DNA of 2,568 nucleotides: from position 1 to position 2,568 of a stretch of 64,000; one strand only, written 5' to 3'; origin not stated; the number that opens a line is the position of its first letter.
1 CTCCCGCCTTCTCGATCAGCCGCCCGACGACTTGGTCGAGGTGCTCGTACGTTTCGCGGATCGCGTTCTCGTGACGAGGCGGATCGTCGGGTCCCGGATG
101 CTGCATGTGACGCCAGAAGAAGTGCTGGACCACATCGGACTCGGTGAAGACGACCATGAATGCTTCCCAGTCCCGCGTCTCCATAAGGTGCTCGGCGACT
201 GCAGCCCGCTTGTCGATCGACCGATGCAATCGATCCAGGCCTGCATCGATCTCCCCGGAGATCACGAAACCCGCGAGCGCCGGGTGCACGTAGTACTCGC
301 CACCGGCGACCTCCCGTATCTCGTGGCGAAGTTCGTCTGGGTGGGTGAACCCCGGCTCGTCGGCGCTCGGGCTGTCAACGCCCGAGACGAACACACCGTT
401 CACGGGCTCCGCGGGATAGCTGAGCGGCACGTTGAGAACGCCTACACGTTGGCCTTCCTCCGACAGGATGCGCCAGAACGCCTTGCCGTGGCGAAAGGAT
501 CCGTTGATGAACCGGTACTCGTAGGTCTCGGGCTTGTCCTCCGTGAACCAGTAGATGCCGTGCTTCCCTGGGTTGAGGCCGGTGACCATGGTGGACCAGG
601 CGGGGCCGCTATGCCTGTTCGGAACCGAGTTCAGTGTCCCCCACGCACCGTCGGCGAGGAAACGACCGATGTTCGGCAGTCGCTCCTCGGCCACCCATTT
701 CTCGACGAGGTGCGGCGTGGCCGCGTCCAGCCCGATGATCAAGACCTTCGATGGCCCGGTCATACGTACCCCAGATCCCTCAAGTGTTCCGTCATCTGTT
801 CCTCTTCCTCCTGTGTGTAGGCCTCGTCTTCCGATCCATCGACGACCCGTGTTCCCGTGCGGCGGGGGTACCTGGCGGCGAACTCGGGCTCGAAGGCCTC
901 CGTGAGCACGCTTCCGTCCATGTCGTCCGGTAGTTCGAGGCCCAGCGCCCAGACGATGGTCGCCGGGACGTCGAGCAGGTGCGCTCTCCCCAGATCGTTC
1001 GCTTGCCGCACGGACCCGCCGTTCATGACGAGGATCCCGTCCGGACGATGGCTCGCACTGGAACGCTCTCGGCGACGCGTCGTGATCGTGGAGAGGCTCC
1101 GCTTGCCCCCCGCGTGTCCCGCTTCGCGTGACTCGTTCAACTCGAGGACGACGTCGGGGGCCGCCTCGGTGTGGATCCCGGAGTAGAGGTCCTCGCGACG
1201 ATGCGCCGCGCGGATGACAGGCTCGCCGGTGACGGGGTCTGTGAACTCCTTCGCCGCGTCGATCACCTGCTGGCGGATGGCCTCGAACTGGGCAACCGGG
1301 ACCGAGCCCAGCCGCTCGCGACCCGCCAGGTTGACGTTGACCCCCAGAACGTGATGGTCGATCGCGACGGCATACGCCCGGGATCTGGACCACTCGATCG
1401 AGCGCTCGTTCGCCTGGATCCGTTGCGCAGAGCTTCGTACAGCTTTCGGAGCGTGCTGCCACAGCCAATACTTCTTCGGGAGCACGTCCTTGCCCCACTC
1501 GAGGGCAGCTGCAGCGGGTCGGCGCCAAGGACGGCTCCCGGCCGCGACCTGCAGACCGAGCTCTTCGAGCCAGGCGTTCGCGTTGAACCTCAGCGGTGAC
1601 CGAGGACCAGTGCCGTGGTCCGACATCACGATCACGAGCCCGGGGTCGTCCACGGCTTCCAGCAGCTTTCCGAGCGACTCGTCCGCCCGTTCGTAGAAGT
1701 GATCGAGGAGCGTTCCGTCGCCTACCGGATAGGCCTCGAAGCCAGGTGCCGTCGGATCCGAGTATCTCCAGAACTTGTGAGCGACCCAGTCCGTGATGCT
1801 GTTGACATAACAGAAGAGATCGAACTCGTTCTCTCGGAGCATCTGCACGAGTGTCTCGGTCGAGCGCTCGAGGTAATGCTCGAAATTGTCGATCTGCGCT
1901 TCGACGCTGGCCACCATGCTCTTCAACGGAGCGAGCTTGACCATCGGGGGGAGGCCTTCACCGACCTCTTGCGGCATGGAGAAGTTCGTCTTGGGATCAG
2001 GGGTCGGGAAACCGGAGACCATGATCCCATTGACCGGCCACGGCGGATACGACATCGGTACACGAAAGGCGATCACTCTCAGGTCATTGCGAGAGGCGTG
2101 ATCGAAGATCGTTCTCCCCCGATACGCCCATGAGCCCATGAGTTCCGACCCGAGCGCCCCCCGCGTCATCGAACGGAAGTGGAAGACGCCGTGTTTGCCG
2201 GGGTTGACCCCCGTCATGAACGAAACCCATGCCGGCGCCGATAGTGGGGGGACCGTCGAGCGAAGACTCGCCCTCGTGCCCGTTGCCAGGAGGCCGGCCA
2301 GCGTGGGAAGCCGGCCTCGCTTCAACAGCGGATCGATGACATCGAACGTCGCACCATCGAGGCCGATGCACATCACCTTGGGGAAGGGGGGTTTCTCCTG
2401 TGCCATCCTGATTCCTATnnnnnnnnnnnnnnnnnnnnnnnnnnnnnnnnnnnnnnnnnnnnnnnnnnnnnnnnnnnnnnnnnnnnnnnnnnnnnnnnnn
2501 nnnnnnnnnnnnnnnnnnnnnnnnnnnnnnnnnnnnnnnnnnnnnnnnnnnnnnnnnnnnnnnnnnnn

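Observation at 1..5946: Five-gene glycan-type operon with three tandem AlkP-superfamily phosphodiesterase paralogs, one hidden at the window edge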

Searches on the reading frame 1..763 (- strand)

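Call 5: search_protein_families(library=pfam, proteins=[window:1-763:-], max_evalue=0.01)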
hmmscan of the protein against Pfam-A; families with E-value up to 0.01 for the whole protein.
window:1-763:- (254 aa): 1 family
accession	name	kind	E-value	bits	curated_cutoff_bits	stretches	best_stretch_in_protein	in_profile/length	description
PF01663.27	Phosphodiest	-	2.6e-27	96.7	23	1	7-252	1-201/342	Type I phosphodiesterase / nucleotide pyrophosphatase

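Call 6: search_protein_families(library=ncbifam, proteins=[window:1-763:-], max_evalue=0.01)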
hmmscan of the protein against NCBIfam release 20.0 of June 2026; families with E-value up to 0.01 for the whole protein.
window:1-763:- (254 aa): 1 family
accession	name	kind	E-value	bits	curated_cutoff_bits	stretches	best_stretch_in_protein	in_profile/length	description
TIGR02335.1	hydr_PhnA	equivalog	0.00041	19.6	407.55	1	7-75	15-86/408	phosphonoacetate hydrolase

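Call 76: search_protein_families(library=padloc, proteins=[window:1-763:-], max_evalue=0.001)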
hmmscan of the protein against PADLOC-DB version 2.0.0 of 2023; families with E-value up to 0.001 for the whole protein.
window:1-763:- (254 aa): 0 families

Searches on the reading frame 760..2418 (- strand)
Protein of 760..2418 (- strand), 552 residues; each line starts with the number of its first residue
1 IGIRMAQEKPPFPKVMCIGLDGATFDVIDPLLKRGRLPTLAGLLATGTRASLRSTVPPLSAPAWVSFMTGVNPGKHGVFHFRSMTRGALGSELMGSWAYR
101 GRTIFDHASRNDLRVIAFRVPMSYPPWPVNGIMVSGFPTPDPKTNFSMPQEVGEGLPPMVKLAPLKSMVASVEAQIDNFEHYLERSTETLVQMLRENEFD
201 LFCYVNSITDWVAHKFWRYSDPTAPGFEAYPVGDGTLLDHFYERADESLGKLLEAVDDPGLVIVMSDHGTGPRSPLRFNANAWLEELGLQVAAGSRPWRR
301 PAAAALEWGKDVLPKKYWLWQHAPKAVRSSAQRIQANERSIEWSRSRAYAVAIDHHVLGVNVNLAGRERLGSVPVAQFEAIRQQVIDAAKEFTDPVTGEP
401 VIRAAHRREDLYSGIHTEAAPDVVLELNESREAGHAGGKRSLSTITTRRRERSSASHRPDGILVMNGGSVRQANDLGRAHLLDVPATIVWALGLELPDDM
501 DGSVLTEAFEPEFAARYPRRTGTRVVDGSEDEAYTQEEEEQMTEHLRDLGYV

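Call 5: search_protein_families(library=pfam, proteins=[window:760-2418:-], max_evalue=0.01)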
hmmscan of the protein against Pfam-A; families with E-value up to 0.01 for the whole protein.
window:760-2418:- (552 aa): 2 families
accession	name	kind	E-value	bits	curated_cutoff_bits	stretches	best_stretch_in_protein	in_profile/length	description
PF01663.27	Phosphodiest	-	1.4e-34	120.6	23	1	17-430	3-320/342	Type I phosphodiesterase / nucleotide pyrophosphatase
PF01676.23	Metalloenzyme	-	0.00053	20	24.3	1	242-272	173-204/252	Metalloenzyme superfamily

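Call 6: search_protein_families(library=ncbifam, proteins=[window:760-2406:-], max_evalue=0.01)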
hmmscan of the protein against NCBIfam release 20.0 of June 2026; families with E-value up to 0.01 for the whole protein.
window:760-2406:- (548 aa): 2 families
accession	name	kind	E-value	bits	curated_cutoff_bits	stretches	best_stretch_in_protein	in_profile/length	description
TIGR02335.1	hydr_PhnA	equivalog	6.3e-06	25.5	407.55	1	11-82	15-86/408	phosphonoacetate hydrolase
NF038075.1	fam_STM4013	hypoth_equivalog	0.00076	19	250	0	238-266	204-234/261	STM4013/SEN3800 family hydrolase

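Call 76: search_protein_families(library=padloc, proteins=[window:760-2406:-], max_evalue=0.001)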
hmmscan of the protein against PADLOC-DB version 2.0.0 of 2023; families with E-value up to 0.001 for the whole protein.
window:760-2406:- (548 aa): 0 families
